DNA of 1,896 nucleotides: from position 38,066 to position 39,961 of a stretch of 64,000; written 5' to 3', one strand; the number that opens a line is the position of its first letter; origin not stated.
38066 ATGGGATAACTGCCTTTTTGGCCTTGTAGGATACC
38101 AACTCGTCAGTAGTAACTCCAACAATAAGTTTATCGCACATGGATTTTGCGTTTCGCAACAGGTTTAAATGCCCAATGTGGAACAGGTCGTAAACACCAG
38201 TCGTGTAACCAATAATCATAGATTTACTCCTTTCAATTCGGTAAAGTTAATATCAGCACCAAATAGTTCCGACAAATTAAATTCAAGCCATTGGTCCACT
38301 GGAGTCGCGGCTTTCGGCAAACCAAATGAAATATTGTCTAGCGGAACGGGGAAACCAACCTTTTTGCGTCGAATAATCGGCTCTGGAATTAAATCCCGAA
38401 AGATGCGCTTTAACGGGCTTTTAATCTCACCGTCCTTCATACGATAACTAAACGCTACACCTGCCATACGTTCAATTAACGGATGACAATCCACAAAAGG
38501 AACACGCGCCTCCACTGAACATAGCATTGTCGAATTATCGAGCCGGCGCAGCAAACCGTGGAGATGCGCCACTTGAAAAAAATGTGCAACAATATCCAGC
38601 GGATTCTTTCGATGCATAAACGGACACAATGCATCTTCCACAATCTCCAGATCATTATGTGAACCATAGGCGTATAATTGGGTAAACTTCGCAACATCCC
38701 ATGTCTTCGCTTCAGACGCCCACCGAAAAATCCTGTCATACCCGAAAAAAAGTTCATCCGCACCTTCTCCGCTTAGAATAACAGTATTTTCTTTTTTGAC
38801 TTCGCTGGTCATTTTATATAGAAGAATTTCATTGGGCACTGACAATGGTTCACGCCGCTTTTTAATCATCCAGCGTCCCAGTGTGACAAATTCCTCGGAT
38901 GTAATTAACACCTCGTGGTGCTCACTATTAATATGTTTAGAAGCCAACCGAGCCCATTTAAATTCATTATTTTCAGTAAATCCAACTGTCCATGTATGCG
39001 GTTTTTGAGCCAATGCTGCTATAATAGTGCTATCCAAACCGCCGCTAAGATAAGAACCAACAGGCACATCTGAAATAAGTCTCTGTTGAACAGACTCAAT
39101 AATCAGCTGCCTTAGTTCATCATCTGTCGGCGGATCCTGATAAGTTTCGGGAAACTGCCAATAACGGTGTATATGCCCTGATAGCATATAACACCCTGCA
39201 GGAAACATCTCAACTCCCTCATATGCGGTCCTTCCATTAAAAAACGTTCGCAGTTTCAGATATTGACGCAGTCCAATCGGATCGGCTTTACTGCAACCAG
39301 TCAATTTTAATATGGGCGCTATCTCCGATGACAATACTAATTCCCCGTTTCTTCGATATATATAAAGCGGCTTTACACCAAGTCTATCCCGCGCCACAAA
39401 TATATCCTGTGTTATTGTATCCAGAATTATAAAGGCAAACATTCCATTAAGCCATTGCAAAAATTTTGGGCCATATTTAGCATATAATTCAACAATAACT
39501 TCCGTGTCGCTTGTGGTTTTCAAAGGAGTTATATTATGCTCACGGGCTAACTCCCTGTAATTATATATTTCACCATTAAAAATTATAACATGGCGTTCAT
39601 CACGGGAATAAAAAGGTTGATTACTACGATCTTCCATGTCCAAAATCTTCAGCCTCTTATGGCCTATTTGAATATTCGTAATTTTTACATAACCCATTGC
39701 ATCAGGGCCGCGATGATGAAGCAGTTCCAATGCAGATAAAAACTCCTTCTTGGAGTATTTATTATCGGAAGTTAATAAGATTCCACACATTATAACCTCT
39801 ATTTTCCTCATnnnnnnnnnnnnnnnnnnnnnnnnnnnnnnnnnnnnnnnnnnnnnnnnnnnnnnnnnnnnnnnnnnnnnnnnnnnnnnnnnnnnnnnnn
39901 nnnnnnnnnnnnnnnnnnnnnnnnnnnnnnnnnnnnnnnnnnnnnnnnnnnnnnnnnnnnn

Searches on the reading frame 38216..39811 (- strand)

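Call 9: search_protein_families(library=pfam, proteins=[window:38216-39811:-], max_evalue=0.00001)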
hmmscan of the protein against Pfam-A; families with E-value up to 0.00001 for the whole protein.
window:38216-39811:- (531 aa): 4 families
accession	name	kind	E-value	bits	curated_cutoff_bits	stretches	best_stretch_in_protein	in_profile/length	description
PF00733.27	Asn_synthase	-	3.8e-60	204.8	21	1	232-494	1-295/354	Asparagine synthase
PF13537.11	GATase_7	-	2.2e-37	128.2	25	1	51-168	1-122/123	Glutamine amidotransferase domain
PF13522.11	GATase_6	-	7.8e-35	120.2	27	1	36-163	1-130/130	Glutamine amidotransferase domain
PF12481.13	DUF3700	-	1.8e-07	31.3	27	1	67-175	71-182/228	Aluminium induced protein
